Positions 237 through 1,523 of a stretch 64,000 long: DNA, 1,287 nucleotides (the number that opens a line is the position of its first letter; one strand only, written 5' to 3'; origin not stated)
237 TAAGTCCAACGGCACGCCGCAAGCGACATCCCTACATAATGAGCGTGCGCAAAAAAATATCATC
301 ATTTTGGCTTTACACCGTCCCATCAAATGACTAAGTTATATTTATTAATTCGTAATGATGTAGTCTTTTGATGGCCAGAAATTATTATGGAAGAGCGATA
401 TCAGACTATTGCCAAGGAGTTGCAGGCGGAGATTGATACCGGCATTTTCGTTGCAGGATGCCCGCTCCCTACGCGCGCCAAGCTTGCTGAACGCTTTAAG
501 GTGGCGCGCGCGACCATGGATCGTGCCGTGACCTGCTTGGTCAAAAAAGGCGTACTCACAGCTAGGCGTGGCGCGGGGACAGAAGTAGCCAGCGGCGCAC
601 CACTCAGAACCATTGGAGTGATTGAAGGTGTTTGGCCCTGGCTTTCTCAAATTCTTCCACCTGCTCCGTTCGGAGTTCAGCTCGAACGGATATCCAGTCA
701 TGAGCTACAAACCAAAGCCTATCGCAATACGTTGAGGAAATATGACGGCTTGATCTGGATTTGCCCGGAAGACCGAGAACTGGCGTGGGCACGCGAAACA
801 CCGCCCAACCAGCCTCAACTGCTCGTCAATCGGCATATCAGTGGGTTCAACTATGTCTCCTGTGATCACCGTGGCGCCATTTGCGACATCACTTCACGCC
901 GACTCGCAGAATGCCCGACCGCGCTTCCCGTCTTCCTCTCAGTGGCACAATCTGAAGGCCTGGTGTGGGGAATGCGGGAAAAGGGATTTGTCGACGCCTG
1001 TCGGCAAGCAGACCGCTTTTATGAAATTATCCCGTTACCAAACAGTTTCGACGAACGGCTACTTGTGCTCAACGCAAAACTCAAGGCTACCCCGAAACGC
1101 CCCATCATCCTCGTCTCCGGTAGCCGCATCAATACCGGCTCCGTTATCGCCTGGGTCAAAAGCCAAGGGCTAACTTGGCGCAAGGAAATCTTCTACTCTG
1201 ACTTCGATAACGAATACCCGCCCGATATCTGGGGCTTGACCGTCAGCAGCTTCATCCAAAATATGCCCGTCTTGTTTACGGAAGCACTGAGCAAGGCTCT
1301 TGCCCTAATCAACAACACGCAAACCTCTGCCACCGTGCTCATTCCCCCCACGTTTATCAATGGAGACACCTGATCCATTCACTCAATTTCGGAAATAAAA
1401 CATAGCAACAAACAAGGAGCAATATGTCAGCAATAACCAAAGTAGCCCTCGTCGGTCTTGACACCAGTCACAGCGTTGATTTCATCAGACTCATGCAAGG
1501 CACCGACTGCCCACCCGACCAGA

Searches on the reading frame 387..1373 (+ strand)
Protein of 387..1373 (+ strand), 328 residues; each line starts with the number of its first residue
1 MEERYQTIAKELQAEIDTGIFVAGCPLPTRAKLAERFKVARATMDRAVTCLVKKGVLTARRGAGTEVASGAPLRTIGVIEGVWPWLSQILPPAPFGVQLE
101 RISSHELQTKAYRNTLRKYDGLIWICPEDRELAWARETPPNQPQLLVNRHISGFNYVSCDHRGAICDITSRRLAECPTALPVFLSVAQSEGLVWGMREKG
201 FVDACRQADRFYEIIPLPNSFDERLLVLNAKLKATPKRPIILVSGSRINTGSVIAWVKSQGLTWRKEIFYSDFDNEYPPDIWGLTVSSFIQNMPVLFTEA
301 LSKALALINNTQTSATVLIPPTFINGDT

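Call 8: search_protein_families(library=pfam, proteins=[window:387-1373:+], max_evalue=0.00001)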
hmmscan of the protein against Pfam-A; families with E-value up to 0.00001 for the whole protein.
window:387-1373:+ (328 aa): 1 family
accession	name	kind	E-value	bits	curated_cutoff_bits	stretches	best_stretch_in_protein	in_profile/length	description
PF00392.27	GntR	-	1.7e-12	47.3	27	1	5-67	2-64/64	Bacterial regulatory proteins, gntR family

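Call 65: find_encoding_contigs(protein=window:387-1373:+, flank=10000, max_places=3)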
Protein window:387-1373:+ (328 aa): no gene with exactly this product is on record in the collection.
